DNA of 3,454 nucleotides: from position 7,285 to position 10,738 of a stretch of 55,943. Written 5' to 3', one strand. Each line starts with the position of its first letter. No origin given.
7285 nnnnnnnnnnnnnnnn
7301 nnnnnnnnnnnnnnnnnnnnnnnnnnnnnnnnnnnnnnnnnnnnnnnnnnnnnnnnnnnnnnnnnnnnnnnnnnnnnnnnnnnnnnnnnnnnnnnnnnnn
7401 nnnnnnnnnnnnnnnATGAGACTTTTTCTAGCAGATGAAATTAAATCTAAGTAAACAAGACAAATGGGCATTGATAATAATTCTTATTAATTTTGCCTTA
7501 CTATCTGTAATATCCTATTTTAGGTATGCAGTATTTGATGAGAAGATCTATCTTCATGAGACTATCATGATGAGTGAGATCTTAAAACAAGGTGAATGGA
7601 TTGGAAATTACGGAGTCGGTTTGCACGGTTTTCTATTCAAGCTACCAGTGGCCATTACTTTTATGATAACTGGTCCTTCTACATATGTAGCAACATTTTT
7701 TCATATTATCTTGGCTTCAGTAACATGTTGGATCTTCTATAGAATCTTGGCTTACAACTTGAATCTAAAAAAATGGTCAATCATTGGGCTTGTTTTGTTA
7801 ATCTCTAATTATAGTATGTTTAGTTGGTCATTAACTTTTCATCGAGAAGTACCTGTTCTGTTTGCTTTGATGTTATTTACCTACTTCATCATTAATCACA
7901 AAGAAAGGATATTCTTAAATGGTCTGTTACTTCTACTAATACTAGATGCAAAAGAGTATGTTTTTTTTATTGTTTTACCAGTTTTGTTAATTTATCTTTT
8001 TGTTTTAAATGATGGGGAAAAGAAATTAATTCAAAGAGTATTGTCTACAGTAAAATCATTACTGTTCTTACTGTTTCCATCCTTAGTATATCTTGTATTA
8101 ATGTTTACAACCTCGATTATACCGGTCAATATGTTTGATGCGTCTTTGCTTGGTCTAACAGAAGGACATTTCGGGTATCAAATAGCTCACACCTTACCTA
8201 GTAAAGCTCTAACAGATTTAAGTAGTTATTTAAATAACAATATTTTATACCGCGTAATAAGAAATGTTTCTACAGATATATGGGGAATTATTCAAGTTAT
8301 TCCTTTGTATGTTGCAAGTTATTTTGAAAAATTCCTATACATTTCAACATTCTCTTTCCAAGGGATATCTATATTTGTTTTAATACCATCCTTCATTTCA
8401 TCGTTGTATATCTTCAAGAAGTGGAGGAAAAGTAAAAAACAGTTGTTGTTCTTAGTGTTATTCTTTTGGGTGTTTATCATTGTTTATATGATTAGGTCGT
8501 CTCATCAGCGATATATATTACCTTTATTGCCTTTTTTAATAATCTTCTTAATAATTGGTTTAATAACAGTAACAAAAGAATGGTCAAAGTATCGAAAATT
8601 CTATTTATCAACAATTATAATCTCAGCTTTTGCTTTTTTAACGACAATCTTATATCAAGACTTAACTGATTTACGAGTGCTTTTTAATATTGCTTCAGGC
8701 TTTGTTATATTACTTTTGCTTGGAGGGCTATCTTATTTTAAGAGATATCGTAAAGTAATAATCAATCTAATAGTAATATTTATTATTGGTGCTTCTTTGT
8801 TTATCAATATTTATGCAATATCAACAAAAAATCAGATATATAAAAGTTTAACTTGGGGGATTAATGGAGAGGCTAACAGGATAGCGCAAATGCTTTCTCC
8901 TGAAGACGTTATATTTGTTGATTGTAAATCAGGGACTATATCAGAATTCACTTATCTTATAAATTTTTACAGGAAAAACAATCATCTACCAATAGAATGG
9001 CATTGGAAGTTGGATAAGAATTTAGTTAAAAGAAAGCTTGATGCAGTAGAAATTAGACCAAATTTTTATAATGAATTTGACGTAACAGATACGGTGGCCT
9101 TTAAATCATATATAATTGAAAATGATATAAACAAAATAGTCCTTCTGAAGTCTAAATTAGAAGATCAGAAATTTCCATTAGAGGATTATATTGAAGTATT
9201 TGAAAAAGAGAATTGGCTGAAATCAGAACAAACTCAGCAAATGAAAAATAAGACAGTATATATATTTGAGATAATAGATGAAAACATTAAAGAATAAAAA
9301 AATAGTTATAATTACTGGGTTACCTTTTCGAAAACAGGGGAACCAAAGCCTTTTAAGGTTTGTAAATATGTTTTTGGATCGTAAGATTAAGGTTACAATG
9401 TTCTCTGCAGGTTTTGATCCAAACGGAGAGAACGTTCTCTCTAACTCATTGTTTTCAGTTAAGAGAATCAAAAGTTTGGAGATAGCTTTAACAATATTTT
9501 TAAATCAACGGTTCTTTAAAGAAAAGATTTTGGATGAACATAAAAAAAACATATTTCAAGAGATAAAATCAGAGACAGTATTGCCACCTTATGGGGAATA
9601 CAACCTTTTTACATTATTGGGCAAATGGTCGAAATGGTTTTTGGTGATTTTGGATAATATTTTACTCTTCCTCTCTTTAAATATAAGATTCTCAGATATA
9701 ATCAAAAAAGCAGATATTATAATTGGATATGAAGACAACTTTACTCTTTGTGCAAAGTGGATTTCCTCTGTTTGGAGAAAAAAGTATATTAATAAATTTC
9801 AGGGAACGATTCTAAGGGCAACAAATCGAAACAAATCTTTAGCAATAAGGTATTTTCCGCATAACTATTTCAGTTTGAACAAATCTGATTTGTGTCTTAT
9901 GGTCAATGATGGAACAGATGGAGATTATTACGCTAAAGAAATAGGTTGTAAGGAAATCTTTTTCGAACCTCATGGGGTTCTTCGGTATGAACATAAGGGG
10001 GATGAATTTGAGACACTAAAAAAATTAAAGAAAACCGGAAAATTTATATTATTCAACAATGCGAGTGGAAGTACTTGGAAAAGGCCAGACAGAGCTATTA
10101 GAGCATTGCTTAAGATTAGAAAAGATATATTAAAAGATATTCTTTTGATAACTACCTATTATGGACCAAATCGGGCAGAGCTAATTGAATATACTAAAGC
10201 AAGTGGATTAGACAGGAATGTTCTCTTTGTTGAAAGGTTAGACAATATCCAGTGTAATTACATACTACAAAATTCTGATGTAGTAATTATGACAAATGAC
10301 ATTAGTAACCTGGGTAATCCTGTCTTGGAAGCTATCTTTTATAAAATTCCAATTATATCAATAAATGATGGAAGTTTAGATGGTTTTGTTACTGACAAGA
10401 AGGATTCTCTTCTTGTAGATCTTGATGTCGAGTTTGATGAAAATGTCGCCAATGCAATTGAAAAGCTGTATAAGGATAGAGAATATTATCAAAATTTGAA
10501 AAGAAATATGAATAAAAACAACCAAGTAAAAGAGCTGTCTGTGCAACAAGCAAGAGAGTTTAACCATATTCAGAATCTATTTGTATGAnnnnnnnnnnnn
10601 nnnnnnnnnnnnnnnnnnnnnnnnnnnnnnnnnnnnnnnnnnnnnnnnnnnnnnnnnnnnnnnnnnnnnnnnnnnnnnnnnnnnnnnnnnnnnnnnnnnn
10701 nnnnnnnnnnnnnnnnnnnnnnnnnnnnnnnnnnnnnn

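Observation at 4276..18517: Glycan island with three GT-C-fold membrane proteins, two Wzx flippases and a polyprenyl-phosphate sugar synthase, but no Wzy, WaaL, Wzz or ABC exporter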

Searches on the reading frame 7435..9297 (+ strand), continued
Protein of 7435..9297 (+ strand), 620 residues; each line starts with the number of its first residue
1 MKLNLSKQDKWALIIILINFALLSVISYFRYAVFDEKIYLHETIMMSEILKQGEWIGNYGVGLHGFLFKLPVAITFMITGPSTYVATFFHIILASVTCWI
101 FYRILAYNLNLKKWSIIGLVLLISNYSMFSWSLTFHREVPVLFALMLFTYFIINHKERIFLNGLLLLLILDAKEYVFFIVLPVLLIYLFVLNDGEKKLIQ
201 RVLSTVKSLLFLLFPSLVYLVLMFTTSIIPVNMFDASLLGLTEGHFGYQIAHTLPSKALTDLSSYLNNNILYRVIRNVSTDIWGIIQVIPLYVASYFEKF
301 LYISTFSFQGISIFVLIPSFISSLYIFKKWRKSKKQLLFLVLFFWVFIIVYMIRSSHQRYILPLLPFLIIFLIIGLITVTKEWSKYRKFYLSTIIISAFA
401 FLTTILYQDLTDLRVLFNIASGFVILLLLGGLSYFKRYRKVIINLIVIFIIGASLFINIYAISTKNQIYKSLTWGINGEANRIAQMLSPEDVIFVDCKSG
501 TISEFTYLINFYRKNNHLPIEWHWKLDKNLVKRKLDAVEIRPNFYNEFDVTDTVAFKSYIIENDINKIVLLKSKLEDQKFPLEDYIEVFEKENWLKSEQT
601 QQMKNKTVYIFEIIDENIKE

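Call 58: search_protein_families(library=pfam, proteins=[L098:3449-4492:+, L104:5373-5732:+, L098:11791-12606:+, L123:11823-12641:+, L105:8398-9921:+, L147:8451-10004:+, L108:4368-5696:+, L093:8804-9925:+, L113:6505-7677:+, L144:1973-2989:+], max_evalue=0.001)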
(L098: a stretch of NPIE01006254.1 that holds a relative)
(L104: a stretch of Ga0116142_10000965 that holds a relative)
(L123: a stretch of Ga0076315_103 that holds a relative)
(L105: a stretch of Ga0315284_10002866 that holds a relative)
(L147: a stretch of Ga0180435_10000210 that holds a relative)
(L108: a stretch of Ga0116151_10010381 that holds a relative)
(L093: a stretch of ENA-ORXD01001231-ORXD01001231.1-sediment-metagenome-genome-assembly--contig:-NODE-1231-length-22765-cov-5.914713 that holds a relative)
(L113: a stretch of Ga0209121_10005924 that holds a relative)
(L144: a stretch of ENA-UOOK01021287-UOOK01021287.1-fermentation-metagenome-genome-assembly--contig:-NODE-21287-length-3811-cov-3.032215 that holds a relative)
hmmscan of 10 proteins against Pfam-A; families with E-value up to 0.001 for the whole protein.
L098:3449-4492:+ (347 aa): 0 families

L104:5373-5732:+ (119 aa): 1 family
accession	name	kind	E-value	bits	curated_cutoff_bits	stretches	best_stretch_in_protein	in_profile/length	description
PF10066.14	DUF2304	-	1.5e-18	67.4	25.5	1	13-114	1-101/106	Uncharacterized conserved protein (DUF2304)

L098:11791-12606:+ (271 aa): 6 families
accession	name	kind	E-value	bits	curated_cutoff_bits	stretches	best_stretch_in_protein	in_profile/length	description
PF08241.18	Methyltransf_11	-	1.5e-15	58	21.2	1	47-129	2-88/95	Methyltransferase domain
PF13649.12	Methyltransf_25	-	2.3e-13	51.1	27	1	45-129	1-94/97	Methyltransferase domain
PF13489.12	Methyltransf_23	-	1.9e-11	44.4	27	1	44-181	25-161/164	Methyltransferase domain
PF08242.18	Methyltransf_12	-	4.8e-10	40.5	30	1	47-122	2-86/98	Methyltransferase domain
PF13847.12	Methyltransf_31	-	3.2e-07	30.6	27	1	45-147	7-127/145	Methyltransferase domain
PF07021.18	MetW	-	0.00058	20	21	0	29-133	2-107/193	Methionine biosynthesis protein MetW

L123:11823-12641:+ (272 aa): 2 families
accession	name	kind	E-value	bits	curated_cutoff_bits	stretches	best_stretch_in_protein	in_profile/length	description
PF01061.29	ABC2_membrane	-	8.9e-19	68.3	26.9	1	27-232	2-210/211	ABC-2 type transporter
PF12679.13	ABC2_membrane_2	-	4.8e-05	23.2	27.2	1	126-264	122-281/283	ABC-2 family transporter protein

L105:8398-9921:+ (507 aa): 1 family
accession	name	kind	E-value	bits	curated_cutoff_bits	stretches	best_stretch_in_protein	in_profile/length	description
PF01943.22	Polysacc_synt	-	2.9e-11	43.7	28.2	1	11-281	1-270/274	Polysaccharide biosynthesis protein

L147:8451-10004:+ (517 aa): 1 family
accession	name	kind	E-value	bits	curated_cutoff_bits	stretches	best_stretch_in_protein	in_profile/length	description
PF01943.22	Polysacc_synt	-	5.1e-07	29.8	28.2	1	21-300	3-269/274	Polysaccharide biosynthesis protein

L108:4368-5696:+ (442 aa): 1 family
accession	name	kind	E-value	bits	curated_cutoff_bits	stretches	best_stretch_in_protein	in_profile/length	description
PF00501.34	AMP-binding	-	8e-07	28.6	29.9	1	114-306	169-375/384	AMP-binding enzyme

L093:8804-9925:+ (373 aa): 1 family
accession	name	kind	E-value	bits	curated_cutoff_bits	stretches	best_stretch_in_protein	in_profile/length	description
PF04007.18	DUF354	-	4.9e-17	62.5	22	1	18-289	1-286/349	Protein of unknown function (DUF354)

L113:6505-7677:+ (390 aa): 4 families
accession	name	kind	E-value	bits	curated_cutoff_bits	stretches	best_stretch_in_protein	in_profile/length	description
PF00534.26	Glycos_transf_1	-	6e-23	81.7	26.4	1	207-367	15-169/172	Glycosyl transferases group 1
PF13692.12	Glyco_trans_1_4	-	5.7e-18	66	27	1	211-356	6-142/142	Glycosyl transferases group 1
PF13439.12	Glyco_transf_4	-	2.2e-07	31.5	28.5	1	18-183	3-163/170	Glycosyltransferase Family 4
PF20706.3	GT4-conflict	-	4e-06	26.5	26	1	204-333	194-322/385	Family 4 Glycosyltransferase in conflict systems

L144:1973-2989:+ (338 aa): 12 families
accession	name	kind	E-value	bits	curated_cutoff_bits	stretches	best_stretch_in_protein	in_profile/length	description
PF02719.21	Polysacc_synt_2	-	4.9e-101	338.2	20.2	1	13-287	1-291/293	Polysaccharide biosynthesis protein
PF01370.27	Epimerase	-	2.9e-23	82.9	20.9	1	14-226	2-235/240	NAD dependent epimerase/dehydratase family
PF08485.16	Polysacc_syn_2C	-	2.6e-19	69.1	25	1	290-336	1-47/48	Polysaccharide biosynthesis protein C-terminal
PF01073.25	3Beta_HSD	-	3.2e-16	59.6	22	1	14-136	1-122/280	3-beta hydroxysteroid dehydrogenase/isomerase family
PF16363.11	GDP_Man_Dehyd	-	1.8e-15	57.7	27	1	14-262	1-280/332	GDP-mannose 4,6 dehydratase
PF13460.12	NAD_binding_10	-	1.1e-09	38.8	27.2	1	17-150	1-120/184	NAD(P)H-binding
PF07993.18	NAD_binding_4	-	5.7e-07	29.4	20.1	1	15-147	1-153/258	Male sterility protein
PF04321.23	RmlD_sub_bind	-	6.3e-07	29.2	27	1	13-132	3-103/287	RmlD substrate binding domain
PF05368.20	NmrA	-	9.8e-07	29.1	27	1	10-88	2-78/298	NmrA-like family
PF08659.16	KR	-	0.00025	21.5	22.6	1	14-81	4-76/180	KR domain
PF00106.31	adh_short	-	0.0005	20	26.6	1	11-80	1-71/195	short chain dehydrogenase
PF01488.26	Shikimate_DH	-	0.00095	19.7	24.3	0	8-88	11-84/138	Shikimate / quinate 5-dehydrogenase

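Call 67: find_encoding_contigs(protein=P0075, flank=10000, max_places=1)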
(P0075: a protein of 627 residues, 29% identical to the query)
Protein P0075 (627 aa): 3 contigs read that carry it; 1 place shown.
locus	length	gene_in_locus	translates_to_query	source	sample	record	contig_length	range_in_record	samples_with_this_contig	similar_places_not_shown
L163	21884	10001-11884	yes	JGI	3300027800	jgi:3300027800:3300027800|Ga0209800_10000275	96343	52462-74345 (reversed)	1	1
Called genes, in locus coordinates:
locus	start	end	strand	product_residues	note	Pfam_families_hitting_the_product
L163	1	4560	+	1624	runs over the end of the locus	PF08241:Methyltransf_11, PF08242:Methyltransf_12, PF13649:Methyltransf_25, PF13847:Methyltransf_31, PF13439:Glyco_transf_4, PF00534:Glycos_transf_1, PF13692:Glyco_trans_1_4, PF00535:Glycos_transf_2, +5 more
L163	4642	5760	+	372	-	PF02350:Epimerase_2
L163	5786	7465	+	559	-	-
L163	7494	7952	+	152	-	PF04138:GtrA_DPMS_TM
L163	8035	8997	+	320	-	PF00535:Glycos_transf_2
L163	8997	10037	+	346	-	-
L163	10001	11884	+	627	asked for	-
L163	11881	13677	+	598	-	-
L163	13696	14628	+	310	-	PF00535:Glycos_transf_2, PF10111:Glyco_tranf_2_2, PF13641:Glyco_tranf_2_3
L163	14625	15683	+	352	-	PF00534:Glycos_transf_1, PF13692:Glyco_trans_1_4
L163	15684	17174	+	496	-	PF01943:Polysacc_synt, PF13440:Polysacc_synt_3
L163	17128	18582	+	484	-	-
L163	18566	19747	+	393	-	PF13439:Glyco_transf_4, PF00534:Glycos_transf_1, PF13692:Glyco_trans_1_4, PF20706:GT4-conflict (weak)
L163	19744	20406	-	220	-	PF17836:PglD_N, PF25087:GMPPB_C (weak), PF00132:Hexapep (faint)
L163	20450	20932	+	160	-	PF04306:DUF456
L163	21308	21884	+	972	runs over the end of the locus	PF07517:SecA_DEAD, PF01043:SecA_PP_bind, PF21090:P-loop_SecA, PF07516:SecA_SW, PF02810:SEC-C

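Call 68: find_encoding_contigs(protein=P0072, flank=10000, max_places=1)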
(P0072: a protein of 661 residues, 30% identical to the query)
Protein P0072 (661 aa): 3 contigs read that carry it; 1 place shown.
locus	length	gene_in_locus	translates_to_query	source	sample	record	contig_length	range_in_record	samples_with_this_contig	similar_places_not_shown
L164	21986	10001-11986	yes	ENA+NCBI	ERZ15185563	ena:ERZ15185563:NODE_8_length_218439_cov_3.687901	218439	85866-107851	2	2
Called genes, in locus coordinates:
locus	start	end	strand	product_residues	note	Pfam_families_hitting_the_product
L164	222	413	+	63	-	-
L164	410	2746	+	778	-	-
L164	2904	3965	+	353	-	PF00535:Glycos_transf_2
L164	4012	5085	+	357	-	PF04007:DUF354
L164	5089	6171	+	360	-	PF13579:Glyco_trans_4_4 (weak), PF20706:GT4-conflict (weak), PF00534:Glycos_transf_1, PF13692:Glyco_trans_1_4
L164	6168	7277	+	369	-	PF13439:Glyco_transf_4, PF13579:Glyco_trans_4_4, PF00534:Glycos_transf_1, PF13692:Glyco_trans_1_4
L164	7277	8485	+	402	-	PF20706:GT4-conflict (faint), PF13439:Glyco_transf_4, PF13579:Glyco_trans_4_4, PF00534:Glycos_transf_1, PF13692:Glyco_trans_1_4, PF13524:Glyco_trans_1_2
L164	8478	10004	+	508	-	-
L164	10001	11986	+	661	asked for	-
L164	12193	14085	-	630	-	-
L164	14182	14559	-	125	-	PF10066:DUF2304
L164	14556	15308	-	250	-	PF00535:Glycos_transf_2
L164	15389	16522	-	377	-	PF13439:Glyco_transf_4, PF20706:GT4-conflict, PF00534:Glycos_transf_1, PF13692:Glyco_trans_1_4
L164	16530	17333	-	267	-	PF00535:Glycos_transf_2, PF10111:Glyco_tranf_2_2, PF13641:Glyco_tranf_2_3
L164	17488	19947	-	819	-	PF13567:DUF4131, PF03772:Competence, PF00753:Lactamase_B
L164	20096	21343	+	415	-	PF12917:YfbR-like (weak), PF13023:HD_3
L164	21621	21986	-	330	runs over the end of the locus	PF13487:HD_5, PF01966:HD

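Call 81: search_protein_representatives(alignment_id=A2)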
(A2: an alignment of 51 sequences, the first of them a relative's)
Query: 51 sequences, 614 profile positions. Proteins with E-value up to 0.001 (for the whole library): 296; up to 1e-10: 235; up to 1e-30: 192. The best 150 are listed.
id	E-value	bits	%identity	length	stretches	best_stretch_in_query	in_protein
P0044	2.9e-230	782.4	-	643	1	2-612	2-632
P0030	1.2e-219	747.3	-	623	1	6-611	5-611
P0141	2.5e-212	723.1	-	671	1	1-612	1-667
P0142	4.6e-210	715.7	-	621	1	1-612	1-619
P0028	5.5e-210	715.4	-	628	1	6-612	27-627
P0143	1.3e-206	704.2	-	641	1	12-613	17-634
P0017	3.4e-205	699.6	-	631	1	1-613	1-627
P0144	1.5e-204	697.4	-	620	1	4-613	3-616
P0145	4.2e-203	692.7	-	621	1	10-612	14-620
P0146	4.1e-201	686.1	-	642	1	4-612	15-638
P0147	5.5e-201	685.7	-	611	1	6-613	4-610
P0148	4.2e-198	676.1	-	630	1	14-612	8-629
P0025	5.8e-196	669.1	-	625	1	5-613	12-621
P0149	2.3e-191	653.9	-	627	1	14-611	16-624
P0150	6.9e-191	652.3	-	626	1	13-613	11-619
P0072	7.4e-187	639.0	-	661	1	15-611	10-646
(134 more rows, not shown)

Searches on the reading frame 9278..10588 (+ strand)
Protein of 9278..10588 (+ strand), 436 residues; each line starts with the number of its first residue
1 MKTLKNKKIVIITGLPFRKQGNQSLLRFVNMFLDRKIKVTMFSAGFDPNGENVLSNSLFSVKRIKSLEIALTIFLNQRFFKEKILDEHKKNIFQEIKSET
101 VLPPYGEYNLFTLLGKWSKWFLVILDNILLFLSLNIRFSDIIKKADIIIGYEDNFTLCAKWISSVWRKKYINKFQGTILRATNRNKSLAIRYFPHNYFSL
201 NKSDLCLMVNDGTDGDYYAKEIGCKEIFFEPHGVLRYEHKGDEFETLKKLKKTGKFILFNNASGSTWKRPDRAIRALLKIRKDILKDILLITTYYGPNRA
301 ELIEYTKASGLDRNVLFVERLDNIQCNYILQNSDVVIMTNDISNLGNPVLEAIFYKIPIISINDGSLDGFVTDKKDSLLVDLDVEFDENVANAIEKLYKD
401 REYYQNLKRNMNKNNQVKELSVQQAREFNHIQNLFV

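Call 3: search_protein_families(library=pfam, proteins=[window:9278-10588:+], max_evalue=0.01)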
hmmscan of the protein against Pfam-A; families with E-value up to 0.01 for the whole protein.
window:9278-10588:+ (436 aa): 2 families
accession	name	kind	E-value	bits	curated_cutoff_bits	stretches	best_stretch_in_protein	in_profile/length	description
PF00534.26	Glycos_transf_1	-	5e-17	62.4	26.4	1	248-412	8-170/172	Glycosyl transferases group 1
PF13692.12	Glyco_trans_1_4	-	2.6e-10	41.2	27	1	267-400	14-142/142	Glycosyl transferases group 1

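Call 46: search_protein_families(library=ncbifam, proteins=[window:9278-10588:+], max_evalue=0.00001)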
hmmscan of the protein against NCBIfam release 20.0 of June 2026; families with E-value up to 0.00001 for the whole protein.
window:9278-10588:+ (436 aa): 4 families
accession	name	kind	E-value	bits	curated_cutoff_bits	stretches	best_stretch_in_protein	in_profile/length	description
TIGR03999.1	thiol_BshA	equivalog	5.6e-13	48.5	273.7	1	268-415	212-353/375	N-acetyl-alpha-D-glucosaminyl L-malate synthase BshA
TIGR03088.1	stp2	hypoth_equivalog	1.5e-09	37.4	409.05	1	272-406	214-344/374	TIGR03088 family PEP-CTERM/XrtA system glycosyltransferase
NF041876.1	EPS_EpsE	equivalog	8.6e-09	35.1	400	1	299-410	262-371/389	exopolysaccharide biosynthesis GT4 family glycosyltransferase EpsE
NF047684.1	TeichurnBiosyTuaC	equivalog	3.6e-06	26.2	550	1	287-421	247-379/391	teichuronic acid biosynthesis protein TuaC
